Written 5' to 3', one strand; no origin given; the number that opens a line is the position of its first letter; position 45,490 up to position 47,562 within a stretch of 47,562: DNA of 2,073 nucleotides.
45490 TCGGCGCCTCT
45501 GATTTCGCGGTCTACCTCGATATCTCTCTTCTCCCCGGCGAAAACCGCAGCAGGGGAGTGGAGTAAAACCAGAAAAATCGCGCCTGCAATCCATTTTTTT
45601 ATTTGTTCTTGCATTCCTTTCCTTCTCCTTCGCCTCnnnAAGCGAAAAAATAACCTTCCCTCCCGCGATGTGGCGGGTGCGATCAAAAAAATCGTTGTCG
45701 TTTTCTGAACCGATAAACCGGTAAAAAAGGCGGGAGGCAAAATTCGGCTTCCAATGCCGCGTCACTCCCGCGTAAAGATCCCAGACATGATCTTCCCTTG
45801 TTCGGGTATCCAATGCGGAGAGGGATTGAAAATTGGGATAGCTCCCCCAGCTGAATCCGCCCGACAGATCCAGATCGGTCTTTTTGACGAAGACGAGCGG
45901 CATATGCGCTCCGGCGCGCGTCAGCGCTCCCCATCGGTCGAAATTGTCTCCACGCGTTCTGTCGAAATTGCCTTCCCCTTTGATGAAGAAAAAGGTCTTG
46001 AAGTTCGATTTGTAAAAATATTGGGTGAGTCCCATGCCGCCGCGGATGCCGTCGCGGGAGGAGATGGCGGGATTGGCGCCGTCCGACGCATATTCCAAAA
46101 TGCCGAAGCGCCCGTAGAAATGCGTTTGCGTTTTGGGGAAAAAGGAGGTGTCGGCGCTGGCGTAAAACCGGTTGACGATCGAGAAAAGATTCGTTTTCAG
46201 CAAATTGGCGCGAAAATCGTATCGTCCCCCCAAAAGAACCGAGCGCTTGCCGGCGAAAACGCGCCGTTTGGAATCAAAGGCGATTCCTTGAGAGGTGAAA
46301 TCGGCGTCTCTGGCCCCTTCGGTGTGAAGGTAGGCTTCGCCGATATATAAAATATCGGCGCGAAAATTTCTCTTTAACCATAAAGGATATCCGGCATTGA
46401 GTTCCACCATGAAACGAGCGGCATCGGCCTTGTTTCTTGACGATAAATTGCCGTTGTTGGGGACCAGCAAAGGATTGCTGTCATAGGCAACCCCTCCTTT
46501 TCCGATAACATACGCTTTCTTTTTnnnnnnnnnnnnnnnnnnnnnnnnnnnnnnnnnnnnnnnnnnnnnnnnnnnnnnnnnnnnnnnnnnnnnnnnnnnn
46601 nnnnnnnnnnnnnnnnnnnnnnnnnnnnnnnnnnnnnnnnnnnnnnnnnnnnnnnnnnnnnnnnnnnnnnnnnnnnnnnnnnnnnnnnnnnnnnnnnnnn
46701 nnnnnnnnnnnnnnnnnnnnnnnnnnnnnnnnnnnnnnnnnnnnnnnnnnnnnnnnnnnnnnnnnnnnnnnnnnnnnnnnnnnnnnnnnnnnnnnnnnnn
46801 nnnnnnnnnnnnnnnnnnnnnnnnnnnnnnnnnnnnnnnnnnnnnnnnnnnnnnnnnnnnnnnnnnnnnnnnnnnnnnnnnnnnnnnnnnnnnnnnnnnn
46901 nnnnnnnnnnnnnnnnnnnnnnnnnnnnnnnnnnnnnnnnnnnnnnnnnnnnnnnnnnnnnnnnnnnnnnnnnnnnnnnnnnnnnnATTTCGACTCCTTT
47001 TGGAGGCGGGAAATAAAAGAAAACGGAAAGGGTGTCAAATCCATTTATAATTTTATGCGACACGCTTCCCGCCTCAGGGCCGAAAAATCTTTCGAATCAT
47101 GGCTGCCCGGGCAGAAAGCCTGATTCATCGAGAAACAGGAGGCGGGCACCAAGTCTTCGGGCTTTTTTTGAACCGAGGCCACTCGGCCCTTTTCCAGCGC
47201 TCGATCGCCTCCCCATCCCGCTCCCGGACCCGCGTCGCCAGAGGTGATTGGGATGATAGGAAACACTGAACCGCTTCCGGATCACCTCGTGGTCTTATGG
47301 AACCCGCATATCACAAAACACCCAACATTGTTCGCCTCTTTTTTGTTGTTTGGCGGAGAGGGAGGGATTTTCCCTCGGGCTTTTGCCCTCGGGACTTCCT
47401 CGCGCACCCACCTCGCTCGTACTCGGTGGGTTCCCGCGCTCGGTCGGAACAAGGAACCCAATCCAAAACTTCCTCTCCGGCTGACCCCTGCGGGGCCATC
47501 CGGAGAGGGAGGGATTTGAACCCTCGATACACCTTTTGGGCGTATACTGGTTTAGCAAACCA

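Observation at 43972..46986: Second TPR-barrel operon: OM TPR-barrel, then a hyper-acidic secreted protein, then a DUF481-like barrel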

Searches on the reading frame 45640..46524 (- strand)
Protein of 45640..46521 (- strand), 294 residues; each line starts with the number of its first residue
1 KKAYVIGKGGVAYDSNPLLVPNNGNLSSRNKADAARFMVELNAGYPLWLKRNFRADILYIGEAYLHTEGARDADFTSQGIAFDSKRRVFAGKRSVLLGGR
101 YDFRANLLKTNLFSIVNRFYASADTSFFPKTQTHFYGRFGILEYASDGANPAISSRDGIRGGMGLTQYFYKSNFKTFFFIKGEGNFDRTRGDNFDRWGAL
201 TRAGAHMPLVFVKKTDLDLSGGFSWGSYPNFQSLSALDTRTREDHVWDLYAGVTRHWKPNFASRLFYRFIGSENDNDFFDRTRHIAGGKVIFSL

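Call 11: search_protein_families(library=pfam, proteins=[window:45640-46521:-], max_evalue=10)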
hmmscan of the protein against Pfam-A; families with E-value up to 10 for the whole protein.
seq(294 aa): 1 family
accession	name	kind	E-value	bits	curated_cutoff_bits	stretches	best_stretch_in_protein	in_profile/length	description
PF23683.1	U_exon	-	0.13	13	27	1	33-58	15-40/95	U exon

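Call 61: search_protein_representatives(alignment_id=A2)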
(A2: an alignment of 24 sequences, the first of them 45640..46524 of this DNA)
Query: 24 sequences, 295 profile positions. Proteins with E-value up to 0.001 (for the whole library): 183; up to 1e-10: 59; up to 1e-30: 17. The best 150 are listed.
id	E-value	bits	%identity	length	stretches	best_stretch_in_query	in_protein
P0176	6.1e-147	505.2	-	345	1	2-295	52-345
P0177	3.9e-133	459.9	-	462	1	2-294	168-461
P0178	8.1e-108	376.8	-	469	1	2-294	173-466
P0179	2.4e-91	322.7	-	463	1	2-294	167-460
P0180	6.7e-83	295.0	-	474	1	3-294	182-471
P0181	8.4e-80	284.8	-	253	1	48-294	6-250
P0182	4.5e-77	275.8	-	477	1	2-294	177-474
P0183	7.0e-72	258.8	-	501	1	3-293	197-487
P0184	3.1e-69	250.1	-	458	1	8-294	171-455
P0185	1.3e-59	218.5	-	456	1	2-294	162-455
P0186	4.9e-59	216.6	-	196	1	1-135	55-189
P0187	3.1e-48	181.2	-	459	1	6-293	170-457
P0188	1.7e-42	162.4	-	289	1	2-117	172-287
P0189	4.3e-40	154.4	-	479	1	3-291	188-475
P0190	2.0e-34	135.8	-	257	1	45-280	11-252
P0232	4.1e-11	59.3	-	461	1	9-293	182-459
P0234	9.7e-11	58.1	-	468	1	10-293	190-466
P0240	9.6e-10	54.8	-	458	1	2-289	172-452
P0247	9.2e-09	51.6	-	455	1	2-278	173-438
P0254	3.5e-08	49.7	-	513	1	14-294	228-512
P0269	3.7e-07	46.3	-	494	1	9-291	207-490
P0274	8.4e-07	45.2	-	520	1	3-294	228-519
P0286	3.9e-06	43.0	-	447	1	2-291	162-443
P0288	5.6e-06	42.4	-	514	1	101-292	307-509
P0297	1.9e-05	40.7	-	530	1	10-293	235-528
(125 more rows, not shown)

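Call 67: search_protein_families(library=pfam, proteins=[P0234, P0240, P0232, P0254, P0274, P0297, P0247, P0269, P0286, P0288], max_evalue=0.001)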
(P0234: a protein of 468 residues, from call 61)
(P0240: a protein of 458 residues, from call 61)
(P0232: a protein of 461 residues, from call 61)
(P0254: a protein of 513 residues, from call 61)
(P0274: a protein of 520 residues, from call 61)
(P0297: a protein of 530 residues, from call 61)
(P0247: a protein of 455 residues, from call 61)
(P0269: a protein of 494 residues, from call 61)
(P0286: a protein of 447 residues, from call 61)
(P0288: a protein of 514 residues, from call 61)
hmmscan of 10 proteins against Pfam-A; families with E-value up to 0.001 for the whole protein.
P0234 (468 aa): 13 families
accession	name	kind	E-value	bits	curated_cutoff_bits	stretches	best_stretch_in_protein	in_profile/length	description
PF07719.23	TPR_2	-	1.9e-12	46.7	27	1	56-88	2-34/34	Tetratricopeptide repeat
PF13432.12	TPR_16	-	6.7e-10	39.7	32.7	2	42-88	21-64/65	Tetratricopeptide repeat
PF23914.1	TPR_CcmH_CycH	-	1.4e-08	35.2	42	1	47-118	42-116/158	Cytochrome c-type biogenesis protein H TPR domain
PF00515.34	TPR_1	-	1e-07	31.9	27.8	1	56-86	2-32/34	Tetratricopeptide repeat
PF13431.12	TPR_17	-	3.6e-07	30.4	24.4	0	77-106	1-30/34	Tetratricopeptide repeat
PF14559.12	TPR_19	-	8.3e-07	29.7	25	1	67-127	3-63/68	Tetratricopeptide repeat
PF13428.12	TPR_14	-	1e-06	29.2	23.5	1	55-97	1-43/44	Tetratricopeptide repeat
PF13424.12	TPR_12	-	2.2e-06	28.2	30.1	0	57-120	5-76/77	Tetratricopeptide repeat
PF13414.12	TPR_11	-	6.8e-06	26.1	26.8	1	67-101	6-40/42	TPR repeat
PF13181.12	TPR_8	-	8.7e-06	26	25.7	0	57-86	3-32/34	Tetratricopeptide repeat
PF13371.12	TPR_9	-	3.4e-05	24.2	35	1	42-91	16-65/73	Tetratricopeptide repeat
PF14561.12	TPR_20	-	6.2e-05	23.7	25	0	77-119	10-52/90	Tetratricopeptide repeat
PF13174.12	TPR_6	-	7.6e-05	23.6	26.3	0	60-86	5-31/33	Tetratricopeptide repeat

P0240 (458 aa): 10 families
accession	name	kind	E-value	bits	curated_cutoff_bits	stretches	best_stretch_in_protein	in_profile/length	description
PF23914.1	TPR_CcmH_CycH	-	6.5e-10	39.5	42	1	40-104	39-106/158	Cytochrome c-type biogenesis protein H TPR domain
PF13431.12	TPR_17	-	4.9e-09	36.2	24.4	1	77-105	5-33/34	Tetratricopeptide repeat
PF14559.12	TPR_19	-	6.8e-09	36.4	25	1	65-125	5-66/68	Tetratricopeptide repeat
PF13428.12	TPR_14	-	1.1e-07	32.3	23.5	1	52-93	2-43/44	Tetratricopeptide repeat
PF07719.23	TPR_2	-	3.1e-07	30.4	27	0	51-83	1-33/34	Tetratricopeptide repeat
PF13424.12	TPR_12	-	4e-06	27.4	30.1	1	51-115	3-75/77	Tetratricopeptide repeat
PF13371.12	TPR_9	-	4.2e-06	27.1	35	0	37-88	15-66/73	Tetratricopeptide repeat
PF13432.12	TPR_16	-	1.3e-05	26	32.7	1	57-118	3-64/65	Tetratricopeptide repeat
PF12895.13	ANAPC3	-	1.5e-05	25.6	27.2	1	43-110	14-81/82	Anaphase-promoting complex, cyclosome, subunit 3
PF13414.12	TPR_11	-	0.00017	21.7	26.8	0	65-99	8-42/42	TPR repeat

P0232 (461 aa): 11 families
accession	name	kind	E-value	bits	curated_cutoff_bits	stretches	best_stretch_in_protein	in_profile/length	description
PF07719.23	TPR_2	-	1.8e-09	37.4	27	1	91-123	1-33/34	Tetratricopeptide repeat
PF23914.1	TPR_CcmH_CycH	-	2.2e-07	31.3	42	1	47-88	40-81/158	Cytochrome c-type biogenesis protein H TPR domain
PF13181.12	TPR_8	-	3.8e-07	30.2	25.7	0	91-123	1-33/34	Tetratricopeptide repeat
PF13432.12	TPR_16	-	4.3e-07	30.7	32.7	1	36-85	13-59/65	Tetratricopeptide repeat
PF00515.34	TPR_1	-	8.6e-07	29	27.8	0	91-123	1-33/34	Tetratricopeptide repeat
PF14559.12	TPR_19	-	8.8e-07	29.6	25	1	67-129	1-63/68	Tetratricopeptide repeat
PF13424.12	TPR_12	-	1e-06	29.3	30.1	0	46-86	32-74/77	Tetratricopeptide repeat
PF13428.12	TPR_14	-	2.8e-06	27.9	23.5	0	58-99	2-43/44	Tetratricopeptide repeat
PF13431.12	TPR_17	-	5e-05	23.7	24.4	0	80-111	2-33/34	Tetratricopeptide repeat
PF13174.12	TPR_6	-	0.00064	20.7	26.3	1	93-124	2-33/33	Tetratricopeptide repeat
PF13176.12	TPR_7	-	0.00077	19.8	27.9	0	93-123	1-31/36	Tetratricopeptide repeat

P0254 (513 aa): 1 family
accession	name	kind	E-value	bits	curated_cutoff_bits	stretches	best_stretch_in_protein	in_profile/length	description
PF14559.12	TPR_19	-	1.7e-06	28.6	25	0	90-155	1-66/68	Tetratricopeptide repeat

P0274 (520 aa): 9 families
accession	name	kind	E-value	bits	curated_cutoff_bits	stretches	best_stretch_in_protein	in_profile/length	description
PF13432.12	TPR_16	-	6.4e-13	49.3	32.7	2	148-211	1-63/65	Tetratricopeptide repeat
PF07719.23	TPR_2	-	4.5e-10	39.3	27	1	77-109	1-33/34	Tetratricopeptide repeat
PF13414.12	TPR_11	-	1.1e-09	38.3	26.8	0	50-87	1-38/42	TPR repeat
PF14559.12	TPR_19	-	4e-07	30.7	25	1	90-143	4-57/68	Tetratricopeptide repeat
PF00515.34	TPR_1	-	5.6e-06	26.4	27.8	1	77-109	1-33/34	Tetratricopeptide repeat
PF13174.12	TPR_6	-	3.8e-05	24.5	26.3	0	181-208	2-29/33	Tetratricopeptide repeat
PF13181.12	TPR_8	-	5.6e-05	23.4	25.7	0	77-109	1-33/34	Tetratricopeptide repeat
PF13505.12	OMP_b-brl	-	0.00012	22.7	28.7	1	406-515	60-172/175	Outer membrane protein beta-barrel domain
PF13428.12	TPR_14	-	0.0003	21.6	23.5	0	78-117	2-41/44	Tetratricopeptide repeat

P0297 (530 aa): 11 families
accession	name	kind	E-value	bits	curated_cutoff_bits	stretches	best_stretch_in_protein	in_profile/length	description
PF13432.12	TPR_16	-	7.1e-13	49.2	32.7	2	112-168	2-59/65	Tetratricopeptide repeat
PF07719.23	TPR_2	-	8.5e-13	47.8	27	0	142-167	2-27/34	Tetratricopeptide repeat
PF00515.34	TPR_1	-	5.5e-11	42.2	27.8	0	74-106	2-34/34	Tetratricopeptide repeat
PF12895.13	ANAPC3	-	2.5e-09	37.7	27.2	1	52-128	2-77/82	Anaphase-promoting complex, cyclosome, subunit 3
PF14559.12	TPR_19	-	3.8e-09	37.2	25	1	84-128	2-46/68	Tetratricopeptide repeat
PF13181.12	TPR_8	-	6.8e-07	29.4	25.7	0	110-129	4-23/34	Tetratricopeptide repeat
PF13431.12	TPR_17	-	4.9e-05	23.7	24.4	0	95-128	1-34/34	Tetratricopeptide repeat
PF24575.1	TPR_Slam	-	0.00011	23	35.2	0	88-128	62-102/104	Surface lipoprotein assembly modifier, N-terminal TPR repeats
PF13414.12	TPR_11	-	0.00045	20.3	26.8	0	46-82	1-37/42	TPR repeat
PF13174.12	TPR_6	-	0.00048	21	26.3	0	74-105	1-32/33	Tetratricopeptide repeat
PF25063.1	ARM_TT21_C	-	0.00069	20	35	0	46-110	136-201/209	Tetratricopeptide repeat protein 21 C-terminal ARM domain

P0247 (455 aa): 9 families
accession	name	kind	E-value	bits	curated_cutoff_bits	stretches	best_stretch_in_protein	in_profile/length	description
PF00515.34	TPR_1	-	2.8e-07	30.5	27.8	0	103-134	2-33/34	Tetratricopeptide repeat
PF13432.12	TPR_16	-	4.7e-07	30.6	32.7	1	73-134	2-63/65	Tetratricopeptide repeat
PF13174.12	TPR_6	-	2.1e-06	28.4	26.3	0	71-97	3-29/33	Tetratricopeptide repeat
PF07719.23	TPR_2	-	2.6e-06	27.6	27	0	72-101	5-34/34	Tetratricopeptide repeat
PF13431.12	TPR_17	-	5.1e-06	26.8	24.4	0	91-117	2-28/34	Tetratricopeptide repeat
PF12895.13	ANAPC3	-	0.00012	22.8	27.2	1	64-125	19-79/82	Anaphase-promoting complex, cyclosome, subunit 3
PF14559.12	TPR_19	-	0.00014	22.5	25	1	82-143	5-66/68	Tetratricopeptide repeat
PF13424.12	TPR_12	-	0.00063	20.3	30.1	0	68-97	45-74/77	Tetratricopeptide repeat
PF13414.12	TPR_11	-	0.00085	19.4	26.8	0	81-109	7-35/42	TPR repeat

P0269 (494 aa): 6 families
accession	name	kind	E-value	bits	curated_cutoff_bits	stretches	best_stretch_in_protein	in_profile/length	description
PF07719.23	TPR_2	-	5.4e-08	32.8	27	0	115-146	2-33/34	Tetratricopeptide repeat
PF14559.12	TPR_19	-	5.5e-08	33.5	25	2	90-146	1-57/68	Tetratricopeptide repeat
PF13432.12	TPR_16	-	1.5e-07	32.2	32.7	1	87-145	4-62/65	Tetratricopeptide repeat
PF23914.1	TPR_CcmH_CycH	-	5.2e-05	23.6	42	1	37-139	41-146/158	Cytochrome c-type biogenesis protein H TPR domain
PF00515.34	TPR_1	-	6.4e-05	23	27.8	0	121-145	8-32/34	Tetratricopeptide repeat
PF13428.12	TPR_14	-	7.8e-05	23.4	23.5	0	82-120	3-41/44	Tetratricopeptide repeat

P0286 (447 aa): 7 families
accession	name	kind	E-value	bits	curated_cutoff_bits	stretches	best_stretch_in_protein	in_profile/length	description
PF04575.19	SlipAM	-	1.4e-12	48.2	22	1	167-444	4-285/288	Surface lipoprotein assembly modifier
PF07719.23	TPR_2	-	2.4e-11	43.3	27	0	97-127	1-31/34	Tetratricopeptide repeat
PF00515.34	TPR_1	-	5.8e-09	35.8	27.8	0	97-126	1-30/34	Tetratricopeptide repeat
PF13432.12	TPR_16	-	9.3e-07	29.6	32.7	1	47-95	15-63/65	Tetratricopeptide repeat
PF13424.12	TPR_12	-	9.1e-05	23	30.1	0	65-129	5-77/77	Tetratricopeptide repeat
PF12895.13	ANAPC3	-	0.00012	22.7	27.2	1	55-122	15-81/82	Anaphase-promoting complex, cyclosome, subunit 3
PF13181.12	TPR_8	-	0.00042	20.7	25.7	0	63-93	1-31/34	Tetratricopeptide repeat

P0288 (514 aa): 13 families
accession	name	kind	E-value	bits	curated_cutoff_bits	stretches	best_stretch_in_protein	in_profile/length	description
PF13432.12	TPR_16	-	2.1e-16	60.5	32.7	3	68-121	7-60/65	Tetratricopeptide repeat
PF07719.23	TPR_2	-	7.4e-13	48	27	2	58-90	1-33/34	Tetratricopeptide repeat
PF00515.34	TPR_1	-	3.5e-09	36.6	27.8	0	58-90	1-33/34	Tetratricopeptide repeat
PF13428.12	TPR_14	-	1.2e-08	35.3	23.5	1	59-99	2-42/44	Tetratricopeptide repeat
PF14559.12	TPR_19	-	3.4e-07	30.9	25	1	69-127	2-60/68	Tetratricopeptide repeat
PF13174.12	TPR_6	-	5.8e-07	30.2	26.3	0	93-118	1-26/33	Tetratricopeptide repeat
PF13371.12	TPR_9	-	1.4e-05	25.5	35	1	64-119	1-56/73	Tetratricopeptide repeat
PF13431.12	TPR_17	-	1.5e-05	25.4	24.4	0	81-112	2-33/34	Tetratricopeptide repeat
PF13176.12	TPR_7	-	2.4e-05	24.5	27.9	0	60-92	1-33/36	Tetratricopeptide repeat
PF13424.12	TPR_12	-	8e-05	23.2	30.1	0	58-85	45-72/77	Tetratricopeptide repeat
PF13414.12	TPR_11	-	0.00014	21.9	26.8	1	71-106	7-42/42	TPR repeat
PF23914.1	TPR_CcmH_CycH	-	0.00031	21.1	42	1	57-147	49-142/158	Cytochrome c-type biogenesis protein H TPR domain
PF13181.12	TPR_8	-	0.00032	21.1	25.7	0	58-90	1-33/34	Tetratricopeptide repeat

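Call 86: search_solved_structures(query=A2, max_evalue=10)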
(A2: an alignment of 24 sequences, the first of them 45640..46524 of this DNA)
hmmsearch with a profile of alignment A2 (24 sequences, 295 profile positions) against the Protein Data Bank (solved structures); distinct sequences matched with E-value up to 10: 1.
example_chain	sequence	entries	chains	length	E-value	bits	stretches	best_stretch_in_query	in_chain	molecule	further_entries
6tbm_P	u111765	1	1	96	1.7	11.2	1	96-140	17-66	Transcription and mRNA export factor SUS1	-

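Call 87: search_solved_structures(query=P0286, max_evalue=1)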
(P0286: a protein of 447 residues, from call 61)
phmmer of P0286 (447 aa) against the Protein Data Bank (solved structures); distinct sequences matched with E-value up to 1: 72 (the best 60 are shown).
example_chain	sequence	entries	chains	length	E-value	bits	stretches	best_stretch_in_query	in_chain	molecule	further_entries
9qhb_A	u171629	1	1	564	7.8e-47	163.2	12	29-125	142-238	Engineered tetratricopeptide repeat protein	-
9qhc_A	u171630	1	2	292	5.7e-30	107.7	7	24-123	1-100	Engineered tetratricopeptide repeat protein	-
8bu0_A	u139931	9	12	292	1.2e-24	90.2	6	24-125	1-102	Consensus tetratricopeptide repeat protein | Crystal structure of an 8-repeat consensus TPR superhelix with Zinc. | Monomer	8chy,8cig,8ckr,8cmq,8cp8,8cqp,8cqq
8ch0_A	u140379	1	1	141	5.4e-12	48.5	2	24-125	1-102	Consensus tetratricopeptide repeat protein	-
2fo7_A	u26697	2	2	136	8.4e-11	44.5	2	32-125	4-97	SYNTHETIC CONSENSUS TPR PROTEIN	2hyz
6v8e_A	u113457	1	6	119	5.3e-09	38.6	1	29-126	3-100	Designed protein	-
7obi_A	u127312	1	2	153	6.6e-09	38.3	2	38-109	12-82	CTPR-rv4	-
6vfi_B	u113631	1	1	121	9e-09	37.9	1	28-126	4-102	O43_dn18B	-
6vfh_A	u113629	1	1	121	1e-08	37.7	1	28-126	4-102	T33_dn10A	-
1na0_A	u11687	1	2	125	2.1e-08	36.6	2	62-124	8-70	designed protein CTPR3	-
6vl6_B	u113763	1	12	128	2.2e-08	36.6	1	28-125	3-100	T33_dn2B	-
6vfj_B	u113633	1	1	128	3.4e-08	35.9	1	28-126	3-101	I53_dn5B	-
6vfk_A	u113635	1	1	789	8.3e-08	34.7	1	23-126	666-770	BG505-SOSIP-T33_dn10A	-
8ur5_A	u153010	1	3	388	5.2e-07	32.1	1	29-126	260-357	Trimer head HA,Hemagglutinin HA1 chain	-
2wqh_A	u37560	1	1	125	5.8e-07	31.9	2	61-125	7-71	CTPR3Y3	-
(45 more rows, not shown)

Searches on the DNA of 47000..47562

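Call 77: search_rna_families(source=window, start=47000, end=47562, threshold=evalue, max_evalue=1)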
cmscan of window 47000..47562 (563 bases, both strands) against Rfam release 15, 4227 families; matches with E-value up to 1: 3.
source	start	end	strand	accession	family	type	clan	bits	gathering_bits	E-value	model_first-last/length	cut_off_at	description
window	47501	47555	+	RF04351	Plastid-psbl-rps4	Cis-reg;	-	45.6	68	1.5e-08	1-53/53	no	Plastid-psbl-rps4 3UTR RNA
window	47396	47428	-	RF03059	raiA-hairpin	Gene; sRNA;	-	19.5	43.7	0.46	1-48/48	no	raiA-hairpin RNA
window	47501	47562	-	RF00023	tmRNA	Gene;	CL00001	13.9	47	0.0014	301-374/374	5'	transfer-messenger RNA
